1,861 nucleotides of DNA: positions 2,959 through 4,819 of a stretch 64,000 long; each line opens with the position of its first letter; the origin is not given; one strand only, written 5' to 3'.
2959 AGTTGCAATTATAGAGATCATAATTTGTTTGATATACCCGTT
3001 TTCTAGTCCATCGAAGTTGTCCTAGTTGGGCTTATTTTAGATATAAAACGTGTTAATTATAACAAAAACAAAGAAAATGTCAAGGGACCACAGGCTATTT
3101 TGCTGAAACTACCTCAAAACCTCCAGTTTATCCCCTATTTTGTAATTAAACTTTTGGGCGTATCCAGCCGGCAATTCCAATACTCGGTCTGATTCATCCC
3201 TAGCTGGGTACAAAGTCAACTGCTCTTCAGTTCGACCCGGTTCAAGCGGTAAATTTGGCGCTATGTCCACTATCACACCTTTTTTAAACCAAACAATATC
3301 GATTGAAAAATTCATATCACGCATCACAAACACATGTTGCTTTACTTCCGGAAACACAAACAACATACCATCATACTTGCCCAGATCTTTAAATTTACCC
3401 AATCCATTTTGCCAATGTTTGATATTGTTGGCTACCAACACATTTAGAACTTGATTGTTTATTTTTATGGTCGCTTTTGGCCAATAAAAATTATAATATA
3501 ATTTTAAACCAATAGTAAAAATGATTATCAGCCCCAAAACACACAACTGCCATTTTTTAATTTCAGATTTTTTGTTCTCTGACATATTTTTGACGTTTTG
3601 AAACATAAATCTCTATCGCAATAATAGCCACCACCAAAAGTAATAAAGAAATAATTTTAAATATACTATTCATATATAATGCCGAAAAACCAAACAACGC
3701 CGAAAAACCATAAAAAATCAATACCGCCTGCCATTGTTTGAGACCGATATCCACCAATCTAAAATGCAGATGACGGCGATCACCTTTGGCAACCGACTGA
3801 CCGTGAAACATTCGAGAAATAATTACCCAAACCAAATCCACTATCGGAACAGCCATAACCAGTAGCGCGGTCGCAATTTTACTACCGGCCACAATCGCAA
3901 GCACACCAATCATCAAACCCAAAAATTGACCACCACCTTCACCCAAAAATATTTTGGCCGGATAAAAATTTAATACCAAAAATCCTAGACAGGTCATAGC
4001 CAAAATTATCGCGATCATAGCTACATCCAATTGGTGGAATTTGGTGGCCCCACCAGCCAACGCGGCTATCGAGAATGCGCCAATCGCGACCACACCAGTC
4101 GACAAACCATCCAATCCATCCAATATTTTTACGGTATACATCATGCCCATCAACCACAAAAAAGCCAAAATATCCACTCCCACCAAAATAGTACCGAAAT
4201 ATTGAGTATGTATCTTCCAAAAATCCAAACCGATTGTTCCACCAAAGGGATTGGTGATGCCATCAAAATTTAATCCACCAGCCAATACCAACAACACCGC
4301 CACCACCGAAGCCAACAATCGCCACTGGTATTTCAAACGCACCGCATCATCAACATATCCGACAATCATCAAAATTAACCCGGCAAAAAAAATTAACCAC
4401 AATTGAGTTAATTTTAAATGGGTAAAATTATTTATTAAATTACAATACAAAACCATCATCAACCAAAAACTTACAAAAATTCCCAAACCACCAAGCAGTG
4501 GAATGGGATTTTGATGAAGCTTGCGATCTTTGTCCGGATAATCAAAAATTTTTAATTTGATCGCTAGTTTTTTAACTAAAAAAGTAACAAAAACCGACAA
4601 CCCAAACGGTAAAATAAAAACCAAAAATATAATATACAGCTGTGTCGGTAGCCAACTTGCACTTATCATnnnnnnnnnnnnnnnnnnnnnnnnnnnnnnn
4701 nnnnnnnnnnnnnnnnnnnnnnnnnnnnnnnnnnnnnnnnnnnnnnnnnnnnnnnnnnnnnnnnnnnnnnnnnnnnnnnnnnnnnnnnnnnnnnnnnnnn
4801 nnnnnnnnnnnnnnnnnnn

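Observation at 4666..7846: Membrane-anchored zinc-ribbon ClpB-like double AAA+ ATPase embedded in the dcw remnant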

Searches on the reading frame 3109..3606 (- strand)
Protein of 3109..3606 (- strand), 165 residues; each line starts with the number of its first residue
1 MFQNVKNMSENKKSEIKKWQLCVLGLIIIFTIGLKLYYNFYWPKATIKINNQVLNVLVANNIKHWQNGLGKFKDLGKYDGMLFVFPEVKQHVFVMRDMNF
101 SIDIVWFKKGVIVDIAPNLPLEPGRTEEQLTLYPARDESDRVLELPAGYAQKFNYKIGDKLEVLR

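Call 3: search_protein_families(library=pfam, proteins=[window:3109-3606:-], max_evalue=0.01)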
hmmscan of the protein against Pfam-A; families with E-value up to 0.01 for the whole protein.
window:3109-3606:- (165 aa): 1 family
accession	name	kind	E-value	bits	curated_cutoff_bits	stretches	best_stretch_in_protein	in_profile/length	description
PF02643.20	DUF192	-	3.3e-21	75.6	27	1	55-162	2-95/96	Uncharacterized ACR, COG1430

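Call 4: search_protein_families(library=ncbifam, proteins=[window:3109-3606:-], max_evalue=0.01)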
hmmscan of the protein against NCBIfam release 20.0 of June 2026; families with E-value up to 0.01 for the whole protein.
window:3109-3606:- (165 aa): 0 families

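Call 67: search_protein_families(library=padloc, proteins=[window:3109-3606:-], max_evalue=0.001)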
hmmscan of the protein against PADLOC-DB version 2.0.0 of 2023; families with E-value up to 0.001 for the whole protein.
window:3109-3606:- (165 aa): 0 families

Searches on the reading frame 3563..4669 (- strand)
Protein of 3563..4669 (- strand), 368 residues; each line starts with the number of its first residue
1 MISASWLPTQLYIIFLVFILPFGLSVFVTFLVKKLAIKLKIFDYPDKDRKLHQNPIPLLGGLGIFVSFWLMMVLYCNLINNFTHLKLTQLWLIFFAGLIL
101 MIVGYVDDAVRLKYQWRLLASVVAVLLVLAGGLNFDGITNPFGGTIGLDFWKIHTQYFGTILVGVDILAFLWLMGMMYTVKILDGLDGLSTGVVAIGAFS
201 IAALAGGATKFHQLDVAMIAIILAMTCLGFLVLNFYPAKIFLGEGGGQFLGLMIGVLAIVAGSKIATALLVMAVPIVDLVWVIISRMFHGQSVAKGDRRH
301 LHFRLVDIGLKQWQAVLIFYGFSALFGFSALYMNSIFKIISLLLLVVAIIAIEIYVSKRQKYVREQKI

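Call 3: search_protein_families(library=pfam, proteins=[window:3563-4669:-], max_evalue=0.01)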
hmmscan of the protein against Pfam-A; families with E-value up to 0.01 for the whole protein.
window:3563-4669:- (368 aa): 1 family
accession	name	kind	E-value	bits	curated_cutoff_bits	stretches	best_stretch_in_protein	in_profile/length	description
PF00953.26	Glycos_transf_4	-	2e-25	90.1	27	1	91-261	2-159/160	Glycosyl transferase family 4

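Call 4: search_protein_families(library=ncbifam, proteins=[window:3563-4669:-], max_evalue=0.01)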
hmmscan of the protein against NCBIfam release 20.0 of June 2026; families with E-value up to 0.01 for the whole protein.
window:3563-4669:- (368 aa): 3 families
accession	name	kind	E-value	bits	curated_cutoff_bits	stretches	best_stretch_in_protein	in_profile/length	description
TIGR02380.1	ECA_wecA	exception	1.7e-28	99.8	326.05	1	18-356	4-330/346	UDP-N-acetylglucosamine--undecaprenyl-phosphate N-acetylglucosaminephosphotransferase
NF053644.1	MraY_archaea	equivalog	1.3e-24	87.2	450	2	157-327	177-336/340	pseudomurein biosynthesis MraY family phospho-N-acetylmuramoyl-pentapeptide-transferase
TIGR00445.1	mraY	equivalog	2.8e-14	53.3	192.05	1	48-331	27-315/321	phospho-N-acetylmuramoyl-pentapeptide-transferase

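Call 43: search_solved_structures(query=window:3563-4669:-, max_evalue=0.01)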
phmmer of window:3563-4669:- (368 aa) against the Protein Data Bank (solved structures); distinct sequences matched with E-value up to 0.01: 9.
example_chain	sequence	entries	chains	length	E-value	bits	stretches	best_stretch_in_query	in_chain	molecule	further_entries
9zno_A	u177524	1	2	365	8.8e-08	35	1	18-330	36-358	Phospho-N-acetylmuramoyl-pentapeptide-transferase (MraY)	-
5jnq_A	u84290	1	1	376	6.1e-06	28.9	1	11-324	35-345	Phospho-N-acetylmuramoyl-pentapeptide-transferase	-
6fm9_A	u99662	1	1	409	3e-05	26.7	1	67-273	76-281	UDP-N-acetylglucosamine--dolichyl-phosphate N-acetylglucosaminephosphotransferase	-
8g01_A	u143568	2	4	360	3.1e-05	26.6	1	53-306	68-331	Phospho-N-acetylmuramoyl-pentapeptide-transferase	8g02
6bw5_A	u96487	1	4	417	3.1e-05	26.6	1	67-273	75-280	UDP-N-acetylglucosamine--dolichyl-phosphate N-acetylglucosaminephosphotransferase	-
9znn_A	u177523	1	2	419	3.2e-05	26.6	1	67-273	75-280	UDP-N-acetylglucosamine--dolichyl-phosphate N-acetylglucosaminephosphotransferase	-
6bw6_A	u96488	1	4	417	3.6e-05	26.4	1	67-273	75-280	UDP-N-acetylglucosamine--dolichyl-phosphate N-acetylglucosaminephosphotransferase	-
8tlu_A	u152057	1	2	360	4.1e-05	26.2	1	51-306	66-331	Phospho-N-acetylmuramoyl-pentapeptide-transferase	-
5lev_A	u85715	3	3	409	0.00023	23.8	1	67-271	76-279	UDP-N-acetylglucosamine--dolichyl-phosphate N-acetylglucosaminephosphotransferase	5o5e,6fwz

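Call 67: search_protein_families(library=padloc, proteins=[window:3563-4669:-], max_evalue=0.001)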
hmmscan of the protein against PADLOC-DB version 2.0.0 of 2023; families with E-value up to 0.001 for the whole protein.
window:3563-4669:- (368 aa): 0 families
